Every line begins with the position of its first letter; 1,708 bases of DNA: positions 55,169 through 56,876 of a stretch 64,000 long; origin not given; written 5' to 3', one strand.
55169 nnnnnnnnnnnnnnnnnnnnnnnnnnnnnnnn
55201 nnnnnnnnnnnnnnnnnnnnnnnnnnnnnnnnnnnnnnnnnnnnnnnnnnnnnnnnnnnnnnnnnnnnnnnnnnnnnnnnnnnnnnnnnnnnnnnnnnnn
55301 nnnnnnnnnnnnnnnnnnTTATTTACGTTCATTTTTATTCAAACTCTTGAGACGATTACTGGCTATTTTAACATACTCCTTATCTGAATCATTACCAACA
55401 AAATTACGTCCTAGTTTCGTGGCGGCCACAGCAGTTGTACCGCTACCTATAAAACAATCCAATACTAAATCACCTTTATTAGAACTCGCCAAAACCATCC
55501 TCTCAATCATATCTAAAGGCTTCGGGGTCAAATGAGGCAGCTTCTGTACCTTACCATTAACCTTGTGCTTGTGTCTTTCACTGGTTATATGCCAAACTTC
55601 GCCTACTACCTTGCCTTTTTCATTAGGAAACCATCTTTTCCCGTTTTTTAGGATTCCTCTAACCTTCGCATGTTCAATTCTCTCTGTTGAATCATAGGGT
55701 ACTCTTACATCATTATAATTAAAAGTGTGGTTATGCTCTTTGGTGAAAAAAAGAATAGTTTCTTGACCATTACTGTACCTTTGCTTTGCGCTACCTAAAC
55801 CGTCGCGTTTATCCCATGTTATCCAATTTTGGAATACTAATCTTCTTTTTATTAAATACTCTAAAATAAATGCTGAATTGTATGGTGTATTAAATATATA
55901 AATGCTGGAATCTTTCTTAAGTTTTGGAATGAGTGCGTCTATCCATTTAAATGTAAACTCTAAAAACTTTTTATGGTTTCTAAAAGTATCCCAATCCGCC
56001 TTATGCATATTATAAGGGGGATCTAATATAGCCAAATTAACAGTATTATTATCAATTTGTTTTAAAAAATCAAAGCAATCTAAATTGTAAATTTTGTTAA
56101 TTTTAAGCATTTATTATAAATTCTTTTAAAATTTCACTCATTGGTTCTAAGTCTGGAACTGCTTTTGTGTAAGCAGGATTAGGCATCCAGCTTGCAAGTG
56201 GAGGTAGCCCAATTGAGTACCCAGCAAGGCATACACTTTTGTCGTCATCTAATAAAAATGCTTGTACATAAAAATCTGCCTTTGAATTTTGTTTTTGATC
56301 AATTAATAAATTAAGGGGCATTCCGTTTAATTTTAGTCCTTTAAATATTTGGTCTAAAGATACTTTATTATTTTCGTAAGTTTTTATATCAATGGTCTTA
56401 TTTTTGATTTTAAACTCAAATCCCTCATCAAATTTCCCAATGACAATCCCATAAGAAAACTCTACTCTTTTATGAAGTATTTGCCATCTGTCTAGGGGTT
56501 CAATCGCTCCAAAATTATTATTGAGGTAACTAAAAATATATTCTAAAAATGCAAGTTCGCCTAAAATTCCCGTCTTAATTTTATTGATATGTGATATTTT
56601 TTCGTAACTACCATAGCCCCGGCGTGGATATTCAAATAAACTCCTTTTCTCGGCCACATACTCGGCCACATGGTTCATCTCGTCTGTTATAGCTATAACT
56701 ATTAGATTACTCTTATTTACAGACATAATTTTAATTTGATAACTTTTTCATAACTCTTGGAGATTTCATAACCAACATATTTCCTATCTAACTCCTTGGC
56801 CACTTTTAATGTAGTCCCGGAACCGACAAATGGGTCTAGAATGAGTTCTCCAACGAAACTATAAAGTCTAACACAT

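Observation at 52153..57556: Six-gene co-directional operon combining two beta-class MTases with three different nuclease types (HNH-like, PLD, HNH) and an unknown 207-aa protein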

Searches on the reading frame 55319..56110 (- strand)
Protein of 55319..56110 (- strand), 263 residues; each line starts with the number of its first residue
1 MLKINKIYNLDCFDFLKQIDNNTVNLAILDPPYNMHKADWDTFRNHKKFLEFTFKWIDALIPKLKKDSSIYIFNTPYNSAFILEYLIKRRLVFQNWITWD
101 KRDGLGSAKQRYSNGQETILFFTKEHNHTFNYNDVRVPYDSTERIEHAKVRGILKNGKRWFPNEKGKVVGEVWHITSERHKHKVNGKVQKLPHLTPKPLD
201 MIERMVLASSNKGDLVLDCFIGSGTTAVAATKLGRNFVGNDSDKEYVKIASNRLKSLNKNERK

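Call 3: search_protein_families(library=pfam, proteins=[window:55319-56110:-], max_evalue=0.1)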
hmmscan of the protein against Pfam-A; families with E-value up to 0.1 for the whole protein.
window:55319-56110:- (263 aa): 5 families
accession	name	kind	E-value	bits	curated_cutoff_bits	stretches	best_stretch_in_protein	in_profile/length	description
PF01555.25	N6_N4_Mtase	-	4.1e-59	200.6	26.7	1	24-251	1-220/221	DNA methylase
PF02086.21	MethyltransfD12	-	0.00069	19.9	22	0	202-252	12-60/253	D12 class N6 adenine-specific DNA methyltransferase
PF06325.19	PrmA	-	0.0034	17.4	22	1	199-255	152-205/296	Ribosomal protein L11 methyltransferase (PrmA)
PF03602.21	Cons_hypoth95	-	0.013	15.6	24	0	211-261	40-91/182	Conserved hypothetical protein 95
PF13649.12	Methyltransf_25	-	0.074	14.2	27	0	216-256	1-43/97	Methyltransferase domain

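Call 4: search_protein_families(library=padloc, proteins=[window:55319-56110:-], max_evalue=0.1)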
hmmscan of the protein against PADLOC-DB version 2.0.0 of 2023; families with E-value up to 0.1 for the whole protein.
window:55319-56110:- (263 aa): 80 families (the best 25 are shown)
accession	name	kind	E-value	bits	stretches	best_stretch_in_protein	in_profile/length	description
PDLC03371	MTase_II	-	1.2e-70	236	1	3-260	9-258/260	Type II methyltransferase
PDLC03299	MTase_II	-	1.9e-53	179.9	1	6-258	16-261/296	Type II methyltransferase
PDLC03320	MTase_II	-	4.5e-53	178.3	1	7-260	35-280/289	Type II methyltransferase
PDLC03238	MTase_II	-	7e-35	118.9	1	4-261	123-370/428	Type II methyltransferase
PDLC03216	MTase_II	-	1.7e-33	114.1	1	3-261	10-262/364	Type II methyltransferase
PDLC03230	MTase_II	-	4.8e-33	112.9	1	3-254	34-282/360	Type II methyltransferase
PDLC03387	MTase_II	-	2.7e-29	100.2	2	97-260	146-282/289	Type II methyltransferase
PDLC03353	MTase_II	-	2.3e-28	97.4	1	2-259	7-255/260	Type II methyltransferase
PDLC03327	MTase_II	-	3.3e-28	96.9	1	8-246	42-276/319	Type II methyltransferase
PDLC03738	oMTase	-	7.5e-28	95.3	2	179-260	194-271/376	orphan methyltransferase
PDLC03300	MTase_II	-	3.9e-25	86.5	2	64-256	101-278/302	Type II methyltransferase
PDLC03265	MTase_II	-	4.9e-25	86.7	2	157-257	239-331/333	Type II methyltransferase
PDLC03339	MTase_II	-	2.6e-24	83.7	1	3-259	2-276/399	Type II methyltransferase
PDLC03350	MTase_II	-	3.7e-23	80.4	1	4-259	56-300/312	Type II methyltransferase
PDLC03260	MTase_II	-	3.5e-22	76.8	2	166-255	219-308/349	Type II methyltransferase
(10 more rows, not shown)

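Call 5: search_protein_families(library=ncbifam, proteins=[window:55319-56110:-], max_evalue=0.1)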
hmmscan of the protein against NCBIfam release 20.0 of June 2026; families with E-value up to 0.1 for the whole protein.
window:55319-56110:- (263 aa): 8 families
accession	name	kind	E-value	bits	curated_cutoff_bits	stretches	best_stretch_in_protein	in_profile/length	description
NF008572.0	PRK11524.1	equivalog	3.1e-39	134.9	292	1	6-259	16-261/294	adenine-specific DNA-methyltransferase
NF050803.1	DnaMtaseCcrMCaul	equivalog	6.2e-31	107.6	830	2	182-261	175-254/350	adenine-specific DNA-methyltransferase CcrM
NF010253.0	PRK13699.1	subfamily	8.3e-11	42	244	1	193-260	144-211/226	DNA methyltransferase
TIGR01177.1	TIGR01177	hypoth_equivalog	0.00011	21.7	316.55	1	187-255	154-225/330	TIGR01177 family methyltransferase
NF043040.1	corrin_prot_MT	hypoth_equivalog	0.0006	19.3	180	1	199-260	27-89/216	corrinoid protein-associated methyltransferase CpaM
NF001790.0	PRK00517.3-3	equivalog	0.0015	18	269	1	209-253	119-164/262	50S ribosomal protein L11 methyltransferase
NF011529.0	PRK14968.1-3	equivalog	0.041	13.3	162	1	210-255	32-77/198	putative methyltransferase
NF001786.0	PRK00517.2-4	equivalog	0.061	12.4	327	1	209-253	140-184/277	50S ribosomal protein L11 methyltransferase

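Call 7: search_solved_structures(query=window:55319-56110:-, max_evalue=0.001)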
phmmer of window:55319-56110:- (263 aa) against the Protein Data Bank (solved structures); distinct sequences matched with E-value up to 0.001: 13.
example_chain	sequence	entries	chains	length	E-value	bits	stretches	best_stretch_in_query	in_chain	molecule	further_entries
1g60_A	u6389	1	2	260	4.6e-123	413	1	1-257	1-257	Adenine-specific Methyltransferase MboIIA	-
8urk_A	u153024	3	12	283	6e-39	137.2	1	7-257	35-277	Methyltransferase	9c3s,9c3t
9c3u_A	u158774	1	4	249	6.2e-39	137.2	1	7-256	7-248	Methyltransferase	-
1nw8_A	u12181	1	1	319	3.3e-26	95.5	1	7-246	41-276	MODIFICATION METHYLASE RSRI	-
1eg2_A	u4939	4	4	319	4.5e-26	95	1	7-246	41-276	MODIFICATION METHYLASE RSRI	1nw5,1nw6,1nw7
6pbd_A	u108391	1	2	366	6.3e-22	81.5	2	181-254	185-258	Modification methylase CcrMI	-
5hek_A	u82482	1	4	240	1.2e-18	70.7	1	186-255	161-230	Adenine specific DNA methyltransferase (DpnA)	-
5hfj_A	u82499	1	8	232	1.4e-18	70.4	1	186-255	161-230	Adenine specific DNA methyltransferase (DpnA)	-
8s9m_A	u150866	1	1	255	8.5e-12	48.2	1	192-256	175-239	DNA cytosine-N4 methyltransferase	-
8s9n_A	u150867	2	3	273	1.2e-11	47.8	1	192-256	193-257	DNA cytosine-N4 methyltransferase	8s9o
2zie_A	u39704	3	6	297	2.3e-08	37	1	183-254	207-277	Putative modification methylase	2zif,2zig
6k0w_B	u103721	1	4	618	3.1e-05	26.7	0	195-240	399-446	Adenine specific DNA methyltransferase (Mod)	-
1boo_A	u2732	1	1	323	8.3e-05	25.3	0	193-261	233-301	PROTEIN (N-4 CYTOSINE-SPECIFIC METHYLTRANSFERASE PVU II)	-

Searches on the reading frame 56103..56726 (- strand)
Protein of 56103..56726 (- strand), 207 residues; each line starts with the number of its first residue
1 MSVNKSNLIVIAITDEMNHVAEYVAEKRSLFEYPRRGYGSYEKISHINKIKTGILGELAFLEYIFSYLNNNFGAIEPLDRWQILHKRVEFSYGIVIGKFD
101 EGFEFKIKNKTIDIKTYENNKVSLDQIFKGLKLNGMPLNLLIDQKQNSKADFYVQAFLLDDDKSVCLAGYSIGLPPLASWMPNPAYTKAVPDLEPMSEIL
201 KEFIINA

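Call 3: search_protein_families(library=pfam, proteins=[window:56103-56726:-], max_evalue=0.1)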
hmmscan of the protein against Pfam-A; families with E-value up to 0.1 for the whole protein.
window:56103-56726:- (207 aa): 0 families

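Call 4: search_protein_families(library=padloc, proteins=[window:56103-56726:-], max_evalue=0.1)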
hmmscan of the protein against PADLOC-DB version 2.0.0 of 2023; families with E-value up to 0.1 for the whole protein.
window:56103-56726:- (207 aa): 0 families

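Call 5: search_protein_families(library=ncbifam, proteins=[window:56103-56726:-], max_evalue=0.1)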
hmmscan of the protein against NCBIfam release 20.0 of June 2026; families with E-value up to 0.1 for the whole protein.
window:56103-56726:- (207 aa): 0 families

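Call 8: search_solved_structures(query=window:56103-56726:-, max_evalue=10)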
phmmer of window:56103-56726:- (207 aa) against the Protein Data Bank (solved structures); distinct sequences matched with E-value up to 10: 1.
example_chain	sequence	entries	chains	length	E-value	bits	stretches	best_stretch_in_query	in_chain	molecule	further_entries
7vkb_B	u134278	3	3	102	1.3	11.7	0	47-76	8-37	HipA (Persistence to inhibition of murein or DNA biosynthesis) | HipS(Lp)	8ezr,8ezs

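Call 12: find_homologous_proteins(query=window:56103-56726:-, max_evalue=0.001)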
Query window:56103-56726:- (207 aa): 36 proteins with E <= 0.001 among 120 candidates.
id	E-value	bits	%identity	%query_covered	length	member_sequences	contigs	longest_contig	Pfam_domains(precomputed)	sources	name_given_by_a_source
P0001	1.3e-133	461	100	100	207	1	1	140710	-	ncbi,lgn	ncbi:MAG: hypothetical protein ABI643_01555 [Candidatus Doudnabacteria bacterium]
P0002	1.2e-79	285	64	97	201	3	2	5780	-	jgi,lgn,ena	-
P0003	9.3e-78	278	64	97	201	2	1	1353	-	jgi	-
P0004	9.7e-76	272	62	97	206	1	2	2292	-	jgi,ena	-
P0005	6.9e-75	269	60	93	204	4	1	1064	-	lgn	-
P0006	6.1e-73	263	59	97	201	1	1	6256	-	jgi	jgi:hypothetical protein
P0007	7.1e-71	256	55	98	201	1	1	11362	-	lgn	-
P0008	8.2e-70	252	55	97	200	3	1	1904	-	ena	-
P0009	3.4e-69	250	57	98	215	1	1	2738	-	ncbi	-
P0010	1.6e-68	248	58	97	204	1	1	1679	-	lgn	-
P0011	2.0e-68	248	56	97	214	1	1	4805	-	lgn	-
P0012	2.3e-68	248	59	93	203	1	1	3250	-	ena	-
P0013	3.9e-68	247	56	97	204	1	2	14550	-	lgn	-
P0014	9.2e-67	242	57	97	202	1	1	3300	-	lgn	-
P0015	1.8e-66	241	58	97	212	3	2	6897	-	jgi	-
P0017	3.1e-66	241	57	97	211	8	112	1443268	-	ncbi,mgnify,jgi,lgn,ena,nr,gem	ncbi:MAG: hypothetical protein GX941_06675 [Candidatus Methanofastidiosa archaeon]|mgnify:CR=1 FL=1|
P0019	8.0e-66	239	56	97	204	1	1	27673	-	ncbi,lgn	-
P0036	9.4e-40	154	44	97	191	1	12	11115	-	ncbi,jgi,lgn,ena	jgi:hypothetical protein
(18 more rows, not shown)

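Call 14: find_encoding_contigs(protein=P0017, flank=6000, max_places=4)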
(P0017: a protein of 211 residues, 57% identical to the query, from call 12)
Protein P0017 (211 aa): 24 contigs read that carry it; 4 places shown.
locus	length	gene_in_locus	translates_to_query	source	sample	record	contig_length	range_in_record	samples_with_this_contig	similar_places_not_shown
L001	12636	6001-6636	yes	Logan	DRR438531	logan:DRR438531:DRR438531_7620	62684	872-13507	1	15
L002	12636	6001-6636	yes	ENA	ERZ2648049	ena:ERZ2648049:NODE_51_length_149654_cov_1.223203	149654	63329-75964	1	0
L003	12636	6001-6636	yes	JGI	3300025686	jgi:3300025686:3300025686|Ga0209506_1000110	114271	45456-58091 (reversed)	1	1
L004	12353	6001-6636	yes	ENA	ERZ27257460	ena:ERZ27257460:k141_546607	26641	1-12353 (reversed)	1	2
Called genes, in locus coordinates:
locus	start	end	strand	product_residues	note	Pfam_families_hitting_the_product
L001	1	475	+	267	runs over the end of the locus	-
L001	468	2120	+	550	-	PF07728:AAA_5, PF28529:McrB_lid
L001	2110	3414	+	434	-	PF10117:McrBC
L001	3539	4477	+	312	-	PF13175:AAA_15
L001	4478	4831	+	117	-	-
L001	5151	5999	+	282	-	PF01555:N6_N4_Mtase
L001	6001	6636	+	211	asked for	-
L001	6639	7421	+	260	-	PF02086:MethyltransfD12 (faint), PF01555:N6_N4_Mtase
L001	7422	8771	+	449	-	PF09565:RE_NgoFVII (weak), PF13091:PLDc_2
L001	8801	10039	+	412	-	-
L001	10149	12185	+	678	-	PF00133:tRNA-synt_1, PF01406:tRNA-synt_1e (faint), PF09334:tRNA-synt_1g, PF08264:Anticodon_1, PF19303:Anticodon_3, PF01588:tRNA_bind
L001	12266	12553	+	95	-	PF01842:ACT, PF13740:ACT_6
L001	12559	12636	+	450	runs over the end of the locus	PF05167:DUF711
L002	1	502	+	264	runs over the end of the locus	-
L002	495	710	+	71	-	-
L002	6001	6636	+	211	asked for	-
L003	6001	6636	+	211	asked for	-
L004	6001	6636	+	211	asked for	-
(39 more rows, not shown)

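Call 15: find_encoding_contigs(protein=P0019, flank=6000, max_places=3)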
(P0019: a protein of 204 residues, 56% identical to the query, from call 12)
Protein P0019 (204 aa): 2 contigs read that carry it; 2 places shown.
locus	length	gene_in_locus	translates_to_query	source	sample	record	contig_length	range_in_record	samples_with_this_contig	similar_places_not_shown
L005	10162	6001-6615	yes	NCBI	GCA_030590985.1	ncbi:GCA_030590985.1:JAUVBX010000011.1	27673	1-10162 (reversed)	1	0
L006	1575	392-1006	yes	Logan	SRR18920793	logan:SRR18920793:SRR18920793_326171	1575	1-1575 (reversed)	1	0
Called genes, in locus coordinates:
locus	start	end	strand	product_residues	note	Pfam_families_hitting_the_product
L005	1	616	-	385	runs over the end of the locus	PF22020:RlmL_1st, PF02926:THUMP, PF01170:UPF0020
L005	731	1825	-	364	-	PF01595:CNNM, PF00571:CBS (faint)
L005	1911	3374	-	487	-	PF01546:Peptidase_M20, PF07687:M20_dimer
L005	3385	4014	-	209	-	-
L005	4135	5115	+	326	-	PF00291:PALP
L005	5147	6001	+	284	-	PF01555:N6_N4_Mtase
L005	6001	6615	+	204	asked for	-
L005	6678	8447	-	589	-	PF00009:GTP_EFTU, PF01926:MMR_HSR1 (faint), PF22042:EF-G_D2 (weak), PF03144:GTP_EFTU_D2, PF00679:EFG_C, PF21018:BipA_C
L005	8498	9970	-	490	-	PF03739:LptF_LptG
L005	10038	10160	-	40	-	?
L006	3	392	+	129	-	?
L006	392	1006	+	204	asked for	-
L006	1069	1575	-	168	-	?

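Call 16: find_encoding_contigs(protein=P0036, flank=6000, max_places=4)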
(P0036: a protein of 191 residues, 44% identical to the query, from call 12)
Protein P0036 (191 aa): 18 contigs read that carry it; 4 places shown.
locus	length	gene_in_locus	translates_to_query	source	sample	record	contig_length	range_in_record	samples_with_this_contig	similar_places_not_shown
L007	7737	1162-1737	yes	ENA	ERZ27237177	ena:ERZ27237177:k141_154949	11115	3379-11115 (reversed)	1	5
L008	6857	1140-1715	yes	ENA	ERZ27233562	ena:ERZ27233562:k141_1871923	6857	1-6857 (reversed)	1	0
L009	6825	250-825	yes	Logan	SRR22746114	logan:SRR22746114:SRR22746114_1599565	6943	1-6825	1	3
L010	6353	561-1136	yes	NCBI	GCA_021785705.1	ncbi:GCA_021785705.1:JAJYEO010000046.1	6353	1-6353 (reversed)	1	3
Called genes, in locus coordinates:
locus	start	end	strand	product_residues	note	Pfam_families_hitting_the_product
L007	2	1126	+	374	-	?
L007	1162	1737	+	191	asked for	-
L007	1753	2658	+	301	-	PF01555:N6_N4_Mtase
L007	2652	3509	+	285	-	PF01555:N6_N4_Mtase, PF02086:MethyltransfD12 (weak)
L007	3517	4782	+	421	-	-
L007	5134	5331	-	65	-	-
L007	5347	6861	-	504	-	-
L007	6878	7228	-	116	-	-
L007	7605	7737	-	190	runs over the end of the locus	-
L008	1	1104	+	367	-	?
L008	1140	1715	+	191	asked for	-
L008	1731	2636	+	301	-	PF01555:N6_N4_Mtase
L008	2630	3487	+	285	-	PF01555:N6_N4_Mtase, PF02086:MethyltransfD12 (weak)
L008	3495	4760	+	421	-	-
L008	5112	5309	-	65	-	-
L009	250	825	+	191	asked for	-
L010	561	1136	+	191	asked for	-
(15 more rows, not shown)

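Call 39: predict_structure(alignment_id=A2)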
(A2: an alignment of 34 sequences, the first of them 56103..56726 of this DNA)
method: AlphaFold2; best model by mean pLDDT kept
length: 207 residues; sequences in the alignment: 34
mean_pLDDT: 90.0   pTM: 0.87
mean pLDDT of the five models: 90.0, 89.6, 89.2, 89.2, 88.7
residues with pLDDT >= 90: 149; 70-90: 39; 50-70: 18; < 50: 1
segments of 3 or more residues with pLDDT < 50: none
pLDDT, mean of each block of 10 residues (from residue 1): 94 98 91 69 79 96 95 96 92 77 79 93 97 96 89 97 96 95 93 95 67
secondary structure, 60 per line:
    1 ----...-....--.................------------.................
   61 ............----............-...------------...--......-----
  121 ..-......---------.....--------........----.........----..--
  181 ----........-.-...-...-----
elements in order: E9-12 H15-31 H44-72 H77-88 E90-92 E105-107 E110-115 H124-129 E139-143 E152-159 E164-172 E185-189

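Call 57: search_protein_families(library=pfam, proteins=[L007:2-1126:+], max_evalue=0.01)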
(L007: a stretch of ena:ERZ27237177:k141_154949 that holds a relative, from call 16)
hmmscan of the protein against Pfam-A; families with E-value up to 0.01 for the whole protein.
L007:2-1126:+ (374 aa): 1 family
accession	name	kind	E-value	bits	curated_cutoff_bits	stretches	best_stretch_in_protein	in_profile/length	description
PF06527.16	TniQ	-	1.5e-30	107.1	27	1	14-156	2-142/142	TniQ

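Call 64: search_dna_similar(query=window:56103-56726:-, collection=plasmids, mode=protein, max_evalue=0.001, max_rows=15)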
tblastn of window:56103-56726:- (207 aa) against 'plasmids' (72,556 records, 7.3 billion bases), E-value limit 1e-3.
No match.

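Call 71: find_related_loci(query=A2, collection=metagenome_contigs, flank=5000)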
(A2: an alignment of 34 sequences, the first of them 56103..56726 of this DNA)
Query A2 (207 aa) in metagenome_contigs; peptide patterns used: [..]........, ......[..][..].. (x = any residue, [..] = any of these).
391 stretches matched a pattern; 22 encode a relative of the query (tblastn E <= 1e-3); 22 distinct loci.
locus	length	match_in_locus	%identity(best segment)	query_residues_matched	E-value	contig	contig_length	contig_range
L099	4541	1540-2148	72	1-203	6e-100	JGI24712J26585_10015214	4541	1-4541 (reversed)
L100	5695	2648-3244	64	1-201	1e-84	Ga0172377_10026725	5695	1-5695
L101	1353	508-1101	64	1-200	7e-88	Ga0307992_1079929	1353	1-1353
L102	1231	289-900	59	1-200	8e-80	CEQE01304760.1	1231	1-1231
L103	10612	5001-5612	57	1-200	8e-73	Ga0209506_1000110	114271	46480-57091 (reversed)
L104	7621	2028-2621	56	1-200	7e-71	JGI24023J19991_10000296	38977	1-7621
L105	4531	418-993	53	7-200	2e-69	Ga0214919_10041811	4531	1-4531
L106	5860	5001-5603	50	3-204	4e-61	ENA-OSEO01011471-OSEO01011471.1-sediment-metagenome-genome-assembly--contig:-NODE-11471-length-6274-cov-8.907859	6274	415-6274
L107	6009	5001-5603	50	3-204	4e-61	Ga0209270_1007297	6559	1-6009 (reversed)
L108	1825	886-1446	45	6-196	3e-53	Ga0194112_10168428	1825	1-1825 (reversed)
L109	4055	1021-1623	48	1-203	4e-52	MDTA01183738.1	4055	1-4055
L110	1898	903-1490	40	4-203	9e-47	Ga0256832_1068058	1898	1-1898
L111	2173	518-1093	41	3-205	2e-42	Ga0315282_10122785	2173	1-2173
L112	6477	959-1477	42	20-200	4e-40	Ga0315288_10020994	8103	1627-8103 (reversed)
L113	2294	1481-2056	37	8-203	4e-40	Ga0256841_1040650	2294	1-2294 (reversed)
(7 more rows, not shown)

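Call 77: search_protein_families(library=phrogs, proteins=[window:56103-56726:-], max_evalue=0.001)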
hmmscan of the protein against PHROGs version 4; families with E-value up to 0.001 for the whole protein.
window:56103-56726:- (207 aa): 0 families

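Call 82: search_protein_representatives(alignment_id=A2)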
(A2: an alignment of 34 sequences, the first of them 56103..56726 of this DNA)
Query: 34 sequences, 203 profile positions. Proteins with E-value up to 0.001 (for the whole library): 55; up to 1e-10: 47; up to 1e-30: 15. The best 55 are listed.
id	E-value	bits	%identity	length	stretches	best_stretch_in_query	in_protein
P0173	7.3e-80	283.5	-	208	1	1-201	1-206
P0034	4.8e-78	277.5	-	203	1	1-201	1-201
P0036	2.3e-72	259.0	-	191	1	2-201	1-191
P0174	4.1e-52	192.8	-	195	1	2-199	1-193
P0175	1.1e-49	184.9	-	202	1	4-198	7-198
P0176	1.6e-49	184.4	-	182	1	17-201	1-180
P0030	3.9e-48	179.9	-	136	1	74-202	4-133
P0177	8.4e-45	169.0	-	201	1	8-201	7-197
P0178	3.1e-44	167.1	-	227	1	4-199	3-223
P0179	9.4e-44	165.6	-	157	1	1-136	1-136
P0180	6.0e-43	162.9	-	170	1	2-133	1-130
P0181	1.4e-42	161.7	-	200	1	4-200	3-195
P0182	1.2e-41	158.7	-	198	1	4-201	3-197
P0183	2.8e-31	124.8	-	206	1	1-198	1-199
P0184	9.2e-31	123.1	-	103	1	95-201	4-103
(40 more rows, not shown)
